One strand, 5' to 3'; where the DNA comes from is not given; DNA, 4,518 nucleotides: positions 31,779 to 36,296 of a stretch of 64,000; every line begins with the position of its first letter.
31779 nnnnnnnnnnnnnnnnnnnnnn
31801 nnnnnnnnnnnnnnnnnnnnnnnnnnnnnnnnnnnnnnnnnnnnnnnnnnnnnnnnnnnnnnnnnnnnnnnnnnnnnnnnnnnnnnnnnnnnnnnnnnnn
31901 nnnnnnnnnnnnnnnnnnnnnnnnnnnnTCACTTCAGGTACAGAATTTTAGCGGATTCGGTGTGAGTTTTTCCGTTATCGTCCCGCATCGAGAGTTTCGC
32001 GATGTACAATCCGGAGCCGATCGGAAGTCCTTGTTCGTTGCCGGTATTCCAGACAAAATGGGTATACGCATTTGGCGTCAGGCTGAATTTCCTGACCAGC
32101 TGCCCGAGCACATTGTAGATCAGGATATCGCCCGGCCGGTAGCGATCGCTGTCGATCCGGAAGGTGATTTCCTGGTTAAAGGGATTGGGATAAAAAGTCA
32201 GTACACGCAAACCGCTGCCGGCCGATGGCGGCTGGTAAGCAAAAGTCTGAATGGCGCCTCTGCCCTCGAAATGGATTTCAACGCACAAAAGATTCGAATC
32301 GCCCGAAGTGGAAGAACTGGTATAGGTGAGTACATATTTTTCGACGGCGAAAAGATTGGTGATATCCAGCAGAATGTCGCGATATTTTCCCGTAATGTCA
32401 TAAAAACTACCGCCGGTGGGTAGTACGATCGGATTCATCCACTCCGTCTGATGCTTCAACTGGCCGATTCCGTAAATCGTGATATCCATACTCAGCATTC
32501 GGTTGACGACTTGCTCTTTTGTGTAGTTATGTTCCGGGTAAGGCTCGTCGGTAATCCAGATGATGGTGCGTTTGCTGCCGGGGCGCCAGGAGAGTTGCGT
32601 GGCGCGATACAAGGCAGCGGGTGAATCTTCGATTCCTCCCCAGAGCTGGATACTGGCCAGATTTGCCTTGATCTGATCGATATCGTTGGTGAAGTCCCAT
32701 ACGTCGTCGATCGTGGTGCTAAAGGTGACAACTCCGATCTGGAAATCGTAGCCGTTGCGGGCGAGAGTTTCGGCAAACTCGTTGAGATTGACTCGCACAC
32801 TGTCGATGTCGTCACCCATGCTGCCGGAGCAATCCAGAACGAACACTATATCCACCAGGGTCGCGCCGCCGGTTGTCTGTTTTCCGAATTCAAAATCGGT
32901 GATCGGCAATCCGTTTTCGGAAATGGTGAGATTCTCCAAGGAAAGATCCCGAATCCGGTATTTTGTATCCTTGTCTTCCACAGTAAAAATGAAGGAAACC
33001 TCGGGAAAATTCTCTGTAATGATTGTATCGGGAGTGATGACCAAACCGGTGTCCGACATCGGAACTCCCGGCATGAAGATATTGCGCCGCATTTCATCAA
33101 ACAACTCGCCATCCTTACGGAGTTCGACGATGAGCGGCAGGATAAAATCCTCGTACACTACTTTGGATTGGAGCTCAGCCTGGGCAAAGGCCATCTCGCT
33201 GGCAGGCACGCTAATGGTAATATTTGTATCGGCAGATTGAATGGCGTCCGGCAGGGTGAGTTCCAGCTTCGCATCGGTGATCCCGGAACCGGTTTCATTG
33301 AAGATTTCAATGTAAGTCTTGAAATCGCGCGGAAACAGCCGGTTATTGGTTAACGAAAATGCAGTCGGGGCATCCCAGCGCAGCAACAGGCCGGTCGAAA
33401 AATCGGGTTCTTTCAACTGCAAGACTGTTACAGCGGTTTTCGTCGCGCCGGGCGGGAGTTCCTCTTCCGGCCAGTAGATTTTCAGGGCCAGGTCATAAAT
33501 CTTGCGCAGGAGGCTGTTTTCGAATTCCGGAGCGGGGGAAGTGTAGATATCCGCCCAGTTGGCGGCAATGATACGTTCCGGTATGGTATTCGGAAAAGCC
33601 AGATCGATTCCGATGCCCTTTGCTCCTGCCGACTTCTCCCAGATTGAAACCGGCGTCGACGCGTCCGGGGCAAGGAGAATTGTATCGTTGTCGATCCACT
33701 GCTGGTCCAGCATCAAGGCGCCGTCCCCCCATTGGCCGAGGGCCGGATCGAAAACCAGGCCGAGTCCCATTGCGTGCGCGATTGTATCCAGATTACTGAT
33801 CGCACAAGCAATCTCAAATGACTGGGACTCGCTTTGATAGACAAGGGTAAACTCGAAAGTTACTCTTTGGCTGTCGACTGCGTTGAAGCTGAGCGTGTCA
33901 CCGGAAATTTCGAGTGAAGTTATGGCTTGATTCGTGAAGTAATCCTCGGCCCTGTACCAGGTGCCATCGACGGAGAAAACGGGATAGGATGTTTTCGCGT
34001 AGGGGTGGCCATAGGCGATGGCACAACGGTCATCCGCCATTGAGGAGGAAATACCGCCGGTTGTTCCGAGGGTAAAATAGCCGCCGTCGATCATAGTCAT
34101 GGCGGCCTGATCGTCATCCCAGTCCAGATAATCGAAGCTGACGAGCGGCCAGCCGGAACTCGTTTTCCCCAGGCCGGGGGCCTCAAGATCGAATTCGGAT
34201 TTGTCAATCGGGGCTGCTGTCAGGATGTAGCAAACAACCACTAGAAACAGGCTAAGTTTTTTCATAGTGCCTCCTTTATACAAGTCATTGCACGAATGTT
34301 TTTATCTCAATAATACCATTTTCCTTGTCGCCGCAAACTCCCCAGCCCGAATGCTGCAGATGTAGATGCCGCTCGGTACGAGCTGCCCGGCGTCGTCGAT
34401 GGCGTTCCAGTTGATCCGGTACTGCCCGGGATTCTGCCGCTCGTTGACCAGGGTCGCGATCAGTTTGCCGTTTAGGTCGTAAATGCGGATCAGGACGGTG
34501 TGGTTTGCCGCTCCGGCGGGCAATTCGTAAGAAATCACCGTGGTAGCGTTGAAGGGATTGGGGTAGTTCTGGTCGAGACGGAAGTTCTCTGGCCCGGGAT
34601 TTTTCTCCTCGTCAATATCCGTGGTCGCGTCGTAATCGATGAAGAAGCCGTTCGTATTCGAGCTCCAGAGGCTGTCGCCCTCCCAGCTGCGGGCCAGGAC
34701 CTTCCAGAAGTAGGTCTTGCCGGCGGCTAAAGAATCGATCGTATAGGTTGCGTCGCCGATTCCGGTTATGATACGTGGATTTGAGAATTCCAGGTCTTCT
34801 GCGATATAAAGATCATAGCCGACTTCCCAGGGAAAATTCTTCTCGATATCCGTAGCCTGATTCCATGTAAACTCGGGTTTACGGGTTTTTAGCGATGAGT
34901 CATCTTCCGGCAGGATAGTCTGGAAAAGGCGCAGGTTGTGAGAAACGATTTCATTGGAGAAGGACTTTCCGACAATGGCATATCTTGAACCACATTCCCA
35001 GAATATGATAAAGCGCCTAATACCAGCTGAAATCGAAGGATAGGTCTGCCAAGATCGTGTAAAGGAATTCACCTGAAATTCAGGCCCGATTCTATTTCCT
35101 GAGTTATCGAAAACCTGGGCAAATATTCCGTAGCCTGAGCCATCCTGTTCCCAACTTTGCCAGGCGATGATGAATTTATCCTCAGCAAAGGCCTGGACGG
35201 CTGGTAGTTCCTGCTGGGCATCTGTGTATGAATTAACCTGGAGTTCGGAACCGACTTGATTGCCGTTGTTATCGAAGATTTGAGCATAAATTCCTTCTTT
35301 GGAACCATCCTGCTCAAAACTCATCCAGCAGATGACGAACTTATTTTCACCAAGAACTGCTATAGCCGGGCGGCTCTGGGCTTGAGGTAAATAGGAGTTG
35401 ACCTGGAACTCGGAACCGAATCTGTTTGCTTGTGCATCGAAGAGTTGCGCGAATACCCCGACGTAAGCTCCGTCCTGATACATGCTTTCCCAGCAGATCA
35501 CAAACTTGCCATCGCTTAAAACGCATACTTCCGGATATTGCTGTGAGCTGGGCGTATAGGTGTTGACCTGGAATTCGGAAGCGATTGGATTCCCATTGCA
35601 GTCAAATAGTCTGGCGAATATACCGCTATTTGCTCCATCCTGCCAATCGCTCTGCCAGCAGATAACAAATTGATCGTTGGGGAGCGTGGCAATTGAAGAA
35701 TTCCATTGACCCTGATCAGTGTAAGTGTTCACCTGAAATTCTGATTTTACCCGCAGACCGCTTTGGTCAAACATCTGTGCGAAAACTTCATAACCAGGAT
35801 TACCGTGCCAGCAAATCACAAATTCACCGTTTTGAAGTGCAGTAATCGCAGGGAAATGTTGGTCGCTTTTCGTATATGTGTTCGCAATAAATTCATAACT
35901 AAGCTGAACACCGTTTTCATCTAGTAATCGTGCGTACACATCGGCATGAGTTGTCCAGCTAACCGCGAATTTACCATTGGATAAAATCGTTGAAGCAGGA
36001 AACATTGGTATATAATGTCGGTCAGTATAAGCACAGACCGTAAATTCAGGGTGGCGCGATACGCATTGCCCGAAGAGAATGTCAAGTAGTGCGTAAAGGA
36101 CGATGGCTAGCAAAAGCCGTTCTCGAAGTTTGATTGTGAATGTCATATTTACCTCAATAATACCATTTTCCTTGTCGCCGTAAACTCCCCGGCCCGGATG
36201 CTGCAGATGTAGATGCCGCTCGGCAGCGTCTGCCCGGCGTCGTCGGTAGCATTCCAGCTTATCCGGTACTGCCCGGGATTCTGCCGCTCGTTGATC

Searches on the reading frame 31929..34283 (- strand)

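Call 9: search_protein_families(library=pfam, proteins=[window:31929-34283:-], max_evalue=0.0001)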
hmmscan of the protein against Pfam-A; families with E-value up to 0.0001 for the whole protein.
window:31929-34283:- (784 aa): 2 families
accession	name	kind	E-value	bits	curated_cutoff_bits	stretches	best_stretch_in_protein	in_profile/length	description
PF00092.34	VWA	-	1e-13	52.3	23.8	1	478-624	1-155/174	von Willebrand factor type A domain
PF13519.12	VWA_2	-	1.9e-10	41.8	27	1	479-580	1-106/107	von Willebrand factor type A domain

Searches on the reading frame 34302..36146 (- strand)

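Call 9: search_protein_families(library=pfam, proteins=[window:34302-36146:-], max_evalue=0.0001)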
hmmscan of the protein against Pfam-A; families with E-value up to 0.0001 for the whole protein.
window:34302-36146:- (614 aa): 2 families
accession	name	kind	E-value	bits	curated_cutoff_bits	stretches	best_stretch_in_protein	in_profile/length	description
PF18962.6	Por_Secre_tail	-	1e-09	39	27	1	528-611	2-74/75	Secretion system C-terminal sorting domain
PF13860.13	FlgD_ig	-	9.5e-09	35.6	27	1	536-600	10-74/79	FlgD Ig-like domain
